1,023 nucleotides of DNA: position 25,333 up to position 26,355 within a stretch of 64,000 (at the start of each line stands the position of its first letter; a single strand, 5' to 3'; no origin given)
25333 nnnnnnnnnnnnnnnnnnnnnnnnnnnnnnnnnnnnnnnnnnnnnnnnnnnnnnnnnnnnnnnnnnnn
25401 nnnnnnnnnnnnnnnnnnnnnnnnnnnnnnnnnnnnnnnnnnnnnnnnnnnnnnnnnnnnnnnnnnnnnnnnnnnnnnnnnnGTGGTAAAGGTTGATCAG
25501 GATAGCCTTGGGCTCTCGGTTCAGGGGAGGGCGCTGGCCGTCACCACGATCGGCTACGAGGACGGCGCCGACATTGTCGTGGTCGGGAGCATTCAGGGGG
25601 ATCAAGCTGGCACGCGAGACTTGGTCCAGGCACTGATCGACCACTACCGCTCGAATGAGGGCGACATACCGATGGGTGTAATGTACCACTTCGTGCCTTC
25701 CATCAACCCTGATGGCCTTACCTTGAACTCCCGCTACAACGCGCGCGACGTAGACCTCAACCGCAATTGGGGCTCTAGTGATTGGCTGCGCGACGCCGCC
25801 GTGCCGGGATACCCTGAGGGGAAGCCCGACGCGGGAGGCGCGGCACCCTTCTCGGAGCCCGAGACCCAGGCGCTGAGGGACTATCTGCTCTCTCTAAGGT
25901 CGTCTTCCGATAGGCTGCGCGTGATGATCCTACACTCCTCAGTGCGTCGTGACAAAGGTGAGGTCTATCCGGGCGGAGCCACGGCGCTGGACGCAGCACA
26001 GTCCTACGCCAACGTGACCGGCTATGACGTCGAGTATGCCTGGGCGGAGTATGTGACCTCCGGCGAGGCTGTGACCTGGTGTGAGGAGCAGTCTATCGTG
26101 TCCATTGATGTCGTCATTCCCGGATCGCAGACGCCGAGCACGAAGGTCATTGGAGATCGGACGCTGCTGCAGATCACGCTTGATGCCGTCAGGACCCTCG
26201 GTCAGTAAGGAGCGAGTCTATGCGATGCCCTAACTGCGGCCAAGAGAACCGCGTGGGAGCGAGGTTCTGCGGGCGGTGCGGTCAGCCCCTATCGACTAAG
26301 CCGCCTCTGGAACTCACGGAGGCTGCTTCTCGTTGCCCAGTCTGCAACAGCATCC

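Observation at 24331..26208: Active Ser/Thr kinase whose extracellular sensor is an M14 carboxypeptidase fold with both N-terminal zinc ligands mutated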

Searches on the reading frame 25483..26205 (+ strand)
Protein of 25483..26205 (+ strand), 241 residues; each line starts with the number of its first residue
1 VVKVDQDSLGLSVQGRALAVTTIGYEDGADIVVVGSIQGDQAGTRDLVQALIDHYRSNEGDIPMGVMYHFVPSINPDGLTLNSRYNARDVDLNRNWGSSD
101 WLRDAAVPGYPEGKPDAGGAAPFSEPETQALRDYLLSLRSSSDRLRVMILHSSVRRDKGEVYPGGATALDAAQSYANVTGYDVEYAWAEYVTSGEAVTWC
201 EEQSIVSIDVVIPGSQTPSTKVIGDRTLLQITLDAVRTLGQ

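Call 5: search_solved_structures(query=window:25483-26205:+, max_evalue=10, show_alignments=5)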
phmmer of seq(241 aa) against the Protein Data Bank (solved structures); distinct sequences matched with E-value up to 10: 23.
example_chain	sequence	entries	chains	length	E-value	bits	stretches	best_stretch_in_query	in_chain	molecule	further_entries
5hxd_A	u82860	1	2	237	8.8e-07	32.1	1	67-134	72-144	Protein MpaA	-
4axv_A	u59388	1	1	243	6.8e-05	25.9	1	62-214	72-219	MPAA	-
6f6q_A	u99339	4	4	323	0.00065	22.7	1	88-202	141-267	Carboxypeptidase T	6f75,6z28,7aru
3v38_A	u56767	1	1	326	0.00067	22.6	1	88-202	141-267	Carboxypeptidase T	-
7eqx_C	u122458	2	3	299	0.0014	21.6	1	7-143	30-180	Carboxypeptidase B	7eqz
3qnv_A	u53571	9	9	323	0.0016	21.4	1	88-172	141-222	Carboxypeptidase T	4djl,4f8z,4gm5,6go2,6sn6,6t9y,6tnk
1obr_A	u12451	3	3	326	0.0016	21.4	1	88-172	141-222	CARBOXYPEPTIDASE T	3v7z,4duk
8qvo_A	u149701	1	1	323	0.0023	20.9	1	88-201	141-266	Carboxypeptidase T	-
6f79_A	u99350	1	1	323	0.0023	20.9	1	88-201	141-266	Carboxypeptidase T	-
7aqp_A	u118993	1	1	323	0.0042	20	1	88-170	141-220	Carboxypeptidase T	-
4b6z_A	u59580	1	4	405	0.0048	19.8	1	65-104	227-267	FAMILY M14 UNASSIGNED PEPTIDASE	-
3l2n_A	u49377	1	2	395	0.0063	19.4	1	5-102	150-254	Peptidase M14, carboxypeptidase A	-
1uwy_A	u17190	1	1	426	0.045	16.6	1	8-81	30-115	CARBOXYPEPTIDASE M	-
3prt_A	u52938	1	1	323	0.063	16.2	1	88-147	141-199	Carboxypeptidase T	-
4iav_A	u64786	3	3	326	0.064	16.1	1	88-147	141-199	Carboxypeptidase T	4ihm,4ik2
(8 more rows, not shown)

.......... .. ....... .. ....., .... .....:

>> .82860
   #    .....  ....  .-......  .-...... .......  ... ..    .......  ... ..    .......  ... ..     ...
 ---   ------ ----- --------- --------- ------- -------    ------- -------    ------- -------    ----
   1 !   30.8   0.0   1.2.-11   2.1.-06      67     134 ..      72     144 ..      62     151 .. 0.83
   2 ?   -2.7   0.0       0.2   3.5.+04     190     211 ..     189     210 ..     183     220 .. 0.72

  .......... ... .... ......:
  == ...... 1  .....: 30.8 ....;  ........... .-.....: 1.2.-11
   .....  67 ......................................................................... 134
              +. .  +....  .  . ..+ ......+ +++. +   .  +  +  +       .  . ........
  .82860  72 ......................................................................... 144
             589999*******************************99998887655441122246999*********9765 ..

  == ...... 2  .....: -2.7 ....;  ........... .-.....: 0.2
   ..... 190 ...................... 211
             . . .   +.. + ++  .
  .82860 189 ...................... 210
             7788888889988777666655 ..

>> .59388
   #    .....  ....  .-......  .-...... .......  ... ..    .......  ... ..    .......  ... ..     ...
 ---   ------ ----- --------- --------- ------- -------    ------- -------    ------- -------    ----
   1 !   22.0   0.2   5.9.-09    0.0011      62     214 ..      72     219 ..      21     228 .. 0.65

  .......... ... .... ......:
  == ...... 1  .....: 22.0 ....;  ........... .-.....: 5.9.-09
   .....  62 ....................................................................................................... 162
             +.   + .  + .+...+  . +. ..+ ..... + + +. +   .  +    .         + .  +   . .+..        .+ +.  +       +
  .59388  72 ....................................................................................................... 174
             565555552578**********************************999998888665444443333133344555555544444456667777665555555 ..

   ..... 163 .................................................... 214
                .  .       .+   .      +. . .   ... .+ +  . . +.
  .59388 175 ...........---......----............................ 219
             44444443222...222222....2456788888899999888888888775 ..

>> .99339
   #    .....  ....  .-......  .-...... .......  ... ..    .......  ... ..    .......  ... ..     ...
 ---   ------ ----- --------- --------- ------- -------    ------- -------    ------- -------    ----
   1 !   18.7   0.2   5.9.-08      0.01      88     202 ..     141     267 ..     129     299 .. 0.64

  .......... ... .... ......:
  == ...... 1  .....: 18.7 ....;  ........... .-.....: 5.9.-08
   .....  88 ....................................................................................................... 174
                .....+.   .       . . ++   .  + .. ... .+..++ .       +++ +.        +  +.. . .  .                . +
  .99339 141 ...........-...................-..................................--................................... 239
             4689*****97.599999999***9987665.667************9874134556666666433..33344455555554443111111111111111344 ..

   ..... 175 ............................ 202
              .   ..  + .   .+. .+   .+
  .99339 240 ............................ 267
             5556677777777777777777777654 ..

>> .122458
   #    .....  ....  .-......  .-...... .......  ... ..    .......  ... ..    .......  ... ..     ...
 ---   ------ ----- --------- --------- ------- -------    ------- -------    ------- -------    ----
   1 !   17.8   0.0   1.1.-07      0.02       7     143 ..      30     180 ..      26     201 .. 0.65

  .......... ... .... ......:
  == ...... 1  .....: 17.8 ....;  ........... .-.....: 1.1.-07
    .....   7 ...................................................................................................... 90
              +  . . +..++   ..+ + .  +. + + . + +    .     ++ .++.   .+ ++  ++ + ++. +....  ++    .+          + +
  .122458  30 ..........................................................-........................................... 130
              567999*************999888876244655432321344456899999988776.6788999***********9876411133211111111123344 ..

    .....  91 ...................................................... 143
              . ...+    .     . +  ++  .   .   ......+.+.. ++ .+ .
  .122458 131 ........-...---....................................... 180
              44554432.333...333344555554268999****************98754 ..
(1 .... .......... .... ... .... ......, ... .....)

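Call 6: find_homologous_proteins(query=window:25483-26205:+, max_evalue=0.001)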
Query seq(241 aa) (241 aa): 410 proteins with E <= 0.001 among 1545 candidates; the best 120 are listed.
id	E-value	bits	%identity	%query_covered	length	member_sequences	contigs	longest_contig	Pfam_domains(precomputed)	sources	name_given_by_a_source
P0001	1.8e-90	321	63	97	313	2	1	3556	PF00246.30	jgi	jgi:protein MpaA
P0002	4.2e-86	306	58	98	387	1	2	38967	PF00246.30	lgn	-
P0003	4.5e-85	303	57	97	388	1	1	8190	PF00246.30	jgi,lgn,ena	jgi:hypothetical protein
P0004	1.4e-84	301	61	96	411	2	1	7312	PF00246.30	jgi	-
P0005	1.6e-84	301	57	96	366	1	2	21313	PF00246.30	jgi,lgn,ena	jgi:hypothetical protein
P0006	3.3e-84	300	60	95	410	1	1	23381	PF13240.12,PF00246.30,PF12773.14,PF13248.12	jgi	jgi:predicted deacylase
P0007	6.3e-84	299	59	92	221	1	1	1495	PF00246.30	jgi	jgi:protein MpaA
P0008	1.1e-83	299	63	89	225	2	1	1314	PF00246.30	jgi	-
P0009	1.5e-83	298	60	98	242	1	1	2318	PF00246.30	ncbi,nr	ncbi:MAG: DUF2817 domain-containing protein [Anaerolineales bacterium]|nr:MAG: DUF2817 domain-contai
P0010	2.9e-83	297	59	97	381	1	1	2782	PF00246.30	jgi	-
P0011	3.8e-81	290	62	90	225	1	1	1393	PF00246.30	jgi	jgi:predicted deacylase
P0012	2.1e-80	288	56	98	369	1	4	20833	PF00246.30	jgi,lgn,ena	-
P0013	2.7e-78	281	59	91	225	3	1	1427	PF00246.30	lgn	-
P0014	3.1e-77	277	60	86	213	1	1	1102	PF00246.30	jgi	jgi:hypothetical protein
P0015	4.2e-76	274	55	95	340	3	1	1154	PF00246.30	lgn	-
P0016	2.0e-75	272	53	97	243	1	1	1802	PF00246.30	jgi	jgi:hypothetical protein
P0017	7.4e-75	270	56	95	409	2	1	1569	PF00246.30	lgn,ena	-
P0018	9.7e-75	269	54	95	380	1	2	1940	PF00246.30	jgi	jgi:hypothetical protein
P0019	2.2e-74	268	56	95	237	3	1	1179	PF00246.30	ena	-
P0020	1.1e-73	266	55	95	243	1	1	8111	PF00246.30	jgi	jgi:hypothetical protein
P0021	1.0e-71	259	51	96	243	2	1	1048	PF00246.30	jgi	jgi:protein MpaA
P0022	3.5e-71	258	51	98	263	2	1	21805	PF00246.30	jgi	jgi:hypothetical protein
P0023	3.8e-71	258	55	87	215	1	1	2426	PF00246.30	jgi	jgi:hypothetical protein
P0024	4.9e-70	254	60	80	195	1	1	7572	PF00246.30,PF10994.14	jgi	jgi:hypothetical protein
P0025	4.4e-62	228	53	85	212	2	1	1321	PF00246.30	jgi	jgi:hypothetical protein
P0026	6.3e-61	224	54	81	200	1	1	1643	PF00246.30,PF10994.14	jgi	jgi:hypothetical protein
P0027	4.8e-58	215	51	95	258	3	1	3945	PF00246.30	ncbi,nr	ncbi:MAG: hypothetical protein IMY86_12285 [Chloroflexi bacterium]|nr:hypothetical protein [Chlorofl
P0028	2.8e-57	212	49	88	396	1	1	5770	PF00246.30,PF10994.14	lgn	-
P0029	2.9e-56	209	59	68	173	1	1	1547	PF00246.30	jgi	jgi:hypothetical protein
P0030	4.3e-56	208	47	94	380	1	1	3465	PF00246.30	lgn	-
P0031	7.7e-56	207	50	95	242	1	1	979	PF00246.30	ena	-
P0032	2.2e-55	206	51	87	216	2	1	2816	PF00246.30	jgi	-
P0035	3.3e-40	156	43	86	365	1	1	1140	PF00246.30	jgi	jgi:hypothetical protein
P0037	5.1e-33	133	43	70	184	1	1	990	PF00246.30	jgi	jgi:predicted deacylase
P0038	8.0e-33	132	41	81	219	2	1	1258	PF00246.30,PF10994.14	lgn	-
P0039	5.5e-31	126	38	90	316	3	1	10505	PF00246.30,PF10994.14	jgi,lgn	jgi:hypothetical protein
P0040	1.0e-30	125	37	87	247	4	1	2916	PF00246.30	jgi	jgi:predicted deacylase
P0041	8.8e-28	116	35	98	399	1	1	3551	PF00246.30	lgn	-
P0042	1.4e-27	115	38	94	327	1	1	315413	PF00246.30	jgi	jgi:hypothetical protein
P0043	3.9e-27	113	39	84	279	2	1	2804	PF24827.2,PF00246.30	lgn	-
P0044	5.1e-27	113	40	85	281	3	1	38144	PF00246.30,PF10994.14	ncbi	-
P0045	8.9e-27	112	35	86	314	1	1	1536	PF00246.30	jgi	jgi:hypothetical protein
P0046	7.0e-26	109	37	84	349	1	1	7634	PF00246.30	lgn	-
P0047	9.9e-26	109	36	87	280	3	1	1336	PF00246.30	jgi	jgi:hypothetical protein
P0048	1.3e-25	109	36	87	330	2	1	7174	PF00246.30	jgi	-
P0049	2.1e-25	108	36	85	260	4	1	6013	PF00246.30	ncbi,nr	ncbi:MAG: hypothetical protein HY023_08775 [Chloroflexi bacterium]|nr:hypothetical protein [Chlorofl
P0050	2.1e-25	108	36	88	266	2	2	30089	PF00246.30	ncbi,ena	-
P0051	9.6e-25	106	36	84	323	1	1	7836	PF00246.30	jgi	jgi:predicted deacylase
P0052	2.1e-24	105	37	85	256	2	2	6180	PF00246.30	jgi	jgi:predicted deacylase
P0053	2.8e-24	104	33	87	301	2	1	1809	PF00246.30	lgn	-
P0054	7.1e-24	103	36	85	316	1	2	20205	PF00246.30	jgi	jgi:hypothetical protein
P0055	1.1e-23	102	37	84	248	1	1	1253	PF00246.30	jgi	jgi:predicted deacylase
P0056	2.2e-23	101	34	87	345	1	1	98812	PF24827.2,PF00246.30,PF10994.14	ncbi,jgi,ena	-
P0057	2.3e-23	101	35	85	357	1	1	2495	PF24827.2,PF00246.30,PF10994.14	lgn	-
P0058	5.2e-23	100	35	85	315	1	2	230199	PF00246.30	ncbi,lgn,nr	ncbi:MAG: M14 family zinc carboxypeptidase [Anaerolineae bacterium]|nr:M14 family zinc carboxypeptid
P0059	7.7e-23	99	36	85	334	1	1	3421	PF24827.2,PF00246.30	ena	-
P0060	2.2e-22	98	37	85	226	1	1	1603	PF00246.30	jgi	jgi:hypothetical protein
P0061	7.5e-22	96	39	70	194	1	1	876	PF00246.30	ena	-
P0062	9.1e-22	96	37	84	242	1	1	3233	PF00246.30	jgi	jgi:hypothetical protein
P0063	1.2e-21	95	36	84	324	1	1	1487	PF00246.30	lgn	-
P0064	2.0e-21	95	34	92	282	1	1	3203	PF00246.30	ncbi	-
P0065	2.1e-21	95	36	85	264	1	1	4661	PF00246.30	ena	-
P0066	2.1e-21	95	36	85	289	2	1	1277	PF00246.30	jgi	jgi:hypothetical protein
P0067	3.7e-21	94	35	87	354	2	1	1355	PF00246.30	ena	-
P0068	3.9e-21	94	38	75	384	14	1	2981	PF00246.30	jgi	jgi:predicted deacylase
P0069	5.6e-21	93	35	87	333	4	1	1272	PF00246.30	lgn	-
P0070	5.9e-21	93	37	84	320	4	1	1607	PF00246.30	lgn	-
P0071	6.5e-21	93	35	86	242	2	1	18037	PF00246.30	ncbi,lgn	-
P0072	6.9e-21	93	31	88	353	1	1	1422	PF24827.2,PF00246.30,PF10994.14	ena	-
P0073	7.3e-21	93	34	85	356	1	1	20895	PF00246.30,PF10994.14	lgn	-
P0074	1.3e-20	92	38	69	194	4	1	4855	PF00246.30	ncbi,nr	ncbi:MAG TPA: M14 family metallopeptidase, partial [Chloroflexota bacterium]|nr:M14 family metallope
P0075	1.4e-20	92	33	92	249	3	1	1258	PF00246.30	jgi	jgi:predicted deacylase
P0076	3.6e-20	91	36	84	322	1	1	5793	PF00246.30,PF10994.14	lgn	-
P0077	3.7e-20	91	34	84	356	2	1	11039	PF00246.30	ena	-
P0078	4.3e-20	90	35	97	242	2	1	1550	PF00246.30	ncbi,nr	ncbi:MAG: DUF2817 domain-containing protein, partial [Anaerolineae bacterium]|nr:DUF2817 domain-cont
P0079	5.2e-20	90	35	84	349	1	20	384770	PF00246.30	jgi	jgi:hypothetical protein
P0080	5.9e-20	90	34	85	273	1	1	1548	PF00246.30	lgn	-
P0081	7.4e-20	90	34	93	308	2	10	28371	PF00246.30,PF10994.14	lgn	-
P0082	8.1e-20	90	35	85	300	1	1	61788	PF00246.30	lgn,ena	-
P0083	8.5e-20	89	34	87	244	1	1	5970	PF24827.2,PF00246.30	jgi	jgi:hypothetical protein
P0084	1.0e-19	89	33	82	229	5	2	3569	PF00246.30,PF10994.14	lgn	-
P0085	2.0e-19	88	33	88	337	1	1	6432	PF00246.30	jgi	jgi:predicted deacylase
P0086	2.3e-19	88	36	84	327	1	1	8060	PF00246.30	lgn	-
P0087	2.4e-19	88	40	55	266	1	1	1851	PF00246.30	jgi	jgi:hypothetical protein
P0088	2.7e-19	88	33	86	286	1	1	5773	PF00246.30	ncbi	-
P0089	2.7e-19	88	33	88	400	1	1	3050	PF00246.30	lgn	-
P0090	2.8e-19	88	34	77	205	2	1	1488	PF00246.30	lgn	-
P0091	5.3e-19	87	33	84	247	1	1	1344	PF00246.30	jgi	jgi:predicted deacylase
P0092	7.1e-19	86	32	86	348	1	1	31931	PF00246.30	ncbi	-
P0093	8.6e-19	86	35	85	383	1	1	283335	PF00246.30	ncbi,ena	-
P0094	8.7e-19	86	32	86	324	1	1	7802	PF00246.30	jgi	jgi:predicted deacylase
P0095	1.0e-18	86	41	40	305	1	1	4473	PF00246.30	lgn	-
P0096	1.3e-18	86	36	83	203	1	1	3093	PF00246.30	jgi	jgi:hypothetical protein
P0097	1.3e-18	86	33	75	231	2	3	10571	PF00246.30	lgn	-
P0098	1.7e-18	85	35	84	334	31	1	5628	PF00246.30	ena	-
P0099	1.7e-18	85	34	87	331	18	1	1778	PF00246.30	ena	-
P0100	1.7e-18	85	32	86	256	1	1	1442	PF00246.30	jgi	jgi:hypothetical protein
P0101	1.9e-18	85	33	84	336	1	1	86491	PF00246.30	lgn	-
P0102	2.2e-18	85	33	86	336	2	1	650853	PF00246.30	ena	-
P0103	2.3e-18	85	34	87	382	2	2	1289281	PF00246.30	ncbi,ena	-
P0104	2.3e-18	85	36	84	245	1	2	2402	PF00246.30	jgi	jgi:hypothetical protein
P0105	2.5e-18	85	33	88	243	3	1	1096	PF00246.30,PF10994.14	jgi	jgi:predicted deacylase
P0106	3.6e-18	84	33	83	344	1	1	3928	PF00246.30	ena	-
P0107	3.7e-18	84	31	86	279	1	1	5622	PF24827.2,PF00246.30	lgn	-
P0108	4.0e-18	84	31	84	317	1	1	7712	PF24827.2,PF00246.30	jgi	jgi:predicted deacylase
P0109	5.3e-18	84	31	85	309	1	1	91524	PF00246.30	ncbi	-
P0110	5.7e-18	83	34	84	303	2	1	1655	PF00246.30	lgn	-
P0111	9.9e-18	83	31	84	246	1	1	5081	PF00246.30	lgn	-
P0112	1.0e-17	83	33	86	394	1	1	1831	PF00246.30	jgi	jgi:predicted deacylase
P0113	1.1e-17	83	32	84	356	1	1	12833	PF00246.30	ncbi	ncbi:MAG: M14 family metallopeptidase [Chloroflexota bacterium]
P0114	1.1e-17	83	33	68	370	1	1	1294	PF00246.30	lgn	-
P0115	1.2e-17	82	32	87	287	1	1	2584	PF00246.30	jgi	jgi:hypothetical protein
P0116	1.3e-17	82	33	84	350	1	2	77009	PF00246.30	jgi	jgi:hypothetical protein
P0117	1.8e-17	82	33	84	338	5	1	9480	PF00246.30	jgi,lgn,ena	-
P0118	1.9e-17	82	32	90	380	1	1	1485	PF13240.12,PF00246.30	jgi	jgi:eukaryotic-like serine/threonine-protein kinase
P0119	2.1e-17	82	30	89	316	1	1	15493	PF00246.30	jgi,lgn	jgi:predicted deacylase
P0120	2.4e-17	81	31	85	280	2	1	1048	PF00246.30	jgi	-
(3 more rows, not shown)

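Call 17: find_related_loci(query=window:25483-26205:+, collection=genome_contigs, flank=6000)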
Query window:25483-26205:+ (241 aa) in genome_contigs; peptide patterns used: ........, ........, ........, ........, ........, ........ (x = any residue, [..] = any of these).
600 stretches matched a pattern (row limit reached: there are more); 482 encode a relative of the query (tblastn E <= 1e-3); the best 80 are kept; 80 distinct loci.
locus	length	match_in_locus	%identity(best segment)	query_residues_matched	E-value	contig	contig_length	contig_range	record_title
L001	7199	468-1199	37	3-239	1e-31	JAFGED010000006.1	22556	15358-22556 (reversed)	MAG: Anaerolineae bacterium isolate Zod_Metabat.1210 k87_59932, whole genome shotgun sequence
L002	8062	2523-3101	36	9-210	4e-29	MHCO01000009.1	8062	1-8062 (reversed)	MAG: Candidatus Woykebacteria bacterium GWB1_45_5 gwb1_scaffold_12199, whole genome shotgun sequence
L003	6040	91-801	33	6-230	1e-26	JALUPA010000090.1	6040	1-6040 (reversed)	MAG: Ardenticatenaceae bacterium isolate S146_maxbin2_scaf2bin.202 S146_NODE_13508_length_6040_cov_2.997632, whole genom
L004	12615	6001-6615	35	1-210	3e-25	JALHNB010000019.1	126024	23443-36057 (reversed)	MAG: Anaerolineae bacterium isolate Bin_50_3 c_000000000930, whole genome shotgun sequence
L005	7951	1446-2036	34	9-210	7e-25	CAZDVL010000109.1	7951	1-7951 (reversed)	MAG TPA_asm: uncultured Anaerolineaceae bacterium isolate binchicken_co235_187 genome assembly, contig: NODE_20653_lengt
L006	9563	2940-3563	32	8-213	9e-25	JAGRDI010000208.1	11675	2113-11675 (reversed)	MAG: Anaerolineales bacterium isolate HKST-UBA48 2012-05-30_1_(paired)_contig_295399, whole genome shotgun sequence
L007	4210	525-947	38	6-153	2e-24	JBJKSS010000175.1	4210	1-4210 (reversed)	MAG: Spirochaetota bacterium isolate Bin_88 S1Ck127_1412248_flag_1_multi_7.0000_len_4210, whole genome shotgun sequence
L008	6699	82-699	33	9-218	1e-23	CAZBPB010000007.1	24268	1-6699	MAG TPA_asm: uncultured Pleurocapsa sp. isolate binchicken_co179_53 genome assembly, contig: NODE_4604_length_24268_cov_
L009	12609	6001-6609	32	9-216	2e-23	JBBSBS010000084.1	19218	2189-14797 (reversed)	MAG: Aggregatilineales bacterium isolate La6_metabat2.168 La6_metabat2.168_K_1586729_L_19218_cov_11.6722, whole genome s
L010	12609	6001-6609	34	9-216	3e-23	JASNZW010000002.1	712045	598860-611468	MAG: Anaerolineae bacterium isolate CHLO-14 HKU-EGSB-CHLO-14_2, whole genome shotgun sequence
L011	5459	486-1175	34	8-228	2e-23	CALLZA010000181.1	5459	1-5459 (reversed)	MAG TPA_asm: uncultured Ardenticatenia bacterium isolate ERR712384_bin.8_CONCOCT_v1.1_MAG genome assembly, contig: ERZ17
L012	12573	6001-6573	33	31-210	3e-23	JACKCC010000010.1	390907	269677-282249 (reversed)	MAG: Ardenticatenaceae bacterium isolate HK-STAS-CHLO-37 HK-STAS-CHLO-37_10, whole genome shotgun sequence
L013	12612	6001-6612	31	9-212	2e-22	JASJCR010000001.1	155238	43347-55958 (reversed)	MAG: Ardenticatenaceae bacterium isolate MO_167.B30 MO_167.c_15, whole genome shotgun sequence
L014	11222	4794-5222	39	6-135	3e-22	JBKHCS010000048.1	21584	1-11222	MAG: Spirochaetaceae bacterium isolate D1M03_12 NODE_1257_length_21584_cov_9.415207, whole genome shotgun sequence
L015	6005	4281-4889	31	9-216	3e-22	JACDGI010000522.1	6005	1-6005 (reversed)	MAG: Anaerolineae bacterium isolate MGR_bin408 SD2908_NODE_6492_length_6005_cov_1.011909, whole genome shotgun sequence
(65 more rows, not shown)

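Call 20: find_related_loci(query=window:25483-26205:+, collection=metagenome_contigs, flank=6000)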
Query window:25483-26205:+ (241 aa) in metagenome_contigs; peptide patterns used: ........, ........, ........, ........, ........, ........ (x = any residue, [..] = any of these).
600 stretches matched a pattern (row limit reached: there are more); 468 encode a relative of the query (tblastn E <= 1e-3); the best 80 are kept; 80 distinct loci.
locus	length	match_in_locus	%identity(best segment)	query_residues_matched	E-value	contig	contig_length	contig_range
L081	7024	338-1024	48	8-236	5e-59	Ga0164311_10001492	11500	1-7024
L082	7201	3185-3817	48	7-213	1e-55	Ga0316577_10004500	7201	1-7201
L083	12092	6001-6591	35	9-210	3e-26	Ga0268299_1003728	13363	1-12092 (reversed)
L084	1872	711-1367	33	3-217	5e-26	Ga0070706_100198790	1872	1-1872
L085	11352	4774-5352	35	8-205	1e-23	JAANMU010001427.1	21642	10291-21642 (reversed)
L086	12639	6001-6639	33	8-210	1e-23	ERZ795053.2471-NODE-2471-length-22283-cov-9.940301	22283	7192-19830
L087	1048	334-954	31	9-213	3e-24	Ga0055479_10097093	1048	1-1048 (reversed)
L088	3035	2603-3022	42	12-152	2e-23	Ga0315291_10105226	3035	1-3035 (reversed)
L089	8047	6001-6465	38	5-169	2e-23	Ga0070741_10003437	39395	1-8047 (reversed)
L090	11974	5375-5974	32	9-212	3e-23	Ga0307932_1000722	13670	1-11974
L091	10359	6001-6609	34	9-210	4e-23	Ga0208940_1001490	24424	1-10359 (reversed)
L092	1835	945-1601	31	8-231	3e-23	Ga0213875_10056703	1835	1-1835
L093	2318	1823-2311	38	9-180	7e-23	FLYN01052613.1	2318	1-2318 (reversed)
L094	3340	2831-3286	39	8-164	1e-22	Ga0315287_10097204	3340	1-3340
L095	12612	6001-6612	31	9-212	1e-22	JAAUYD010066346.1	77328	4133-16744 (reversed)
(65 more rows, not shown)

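Call 22: predict_structure(alignment_id=A1)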
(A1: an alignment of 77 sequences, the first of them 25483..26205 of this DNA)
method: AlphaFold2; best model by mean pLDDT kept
length: 241 residues; sequences in the alignment: 77
mean_pLDDT: 97.5   pTM: 0.94
mean pLDDT of the five models: 97.5, 97.6, 97.5, 97.5, 97.3
residues with pLDDT >= 90: 238; 70-90: 3; 50-70: 0; < 50: 0
segments of 3 or more residues with pLDDT < 50: none
pLDDT, mean of each block of 10 residues (from residue 1): 97 98 95 98 98 98 97 98 98 98 98 98 99 98 97 96 98 98 95 98 98 98 97 97 91
secondary structure, 60 per line:
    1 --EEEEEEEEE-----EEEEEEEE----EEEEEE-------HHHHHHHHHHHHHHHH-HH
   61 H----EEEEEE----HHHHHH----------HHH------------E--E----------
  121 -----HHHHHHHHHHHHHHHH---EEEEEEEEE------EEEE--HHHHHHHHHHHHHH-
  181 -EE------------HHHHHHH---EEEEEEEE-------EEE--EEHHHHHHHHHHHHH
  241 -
elements in order: E3-11 E17-24 E29-34 H42-57 E66-71 H76-81 H126-141 E145-153 E160-163 H166-179 H196-202 E206-213 E221-223 H228-240
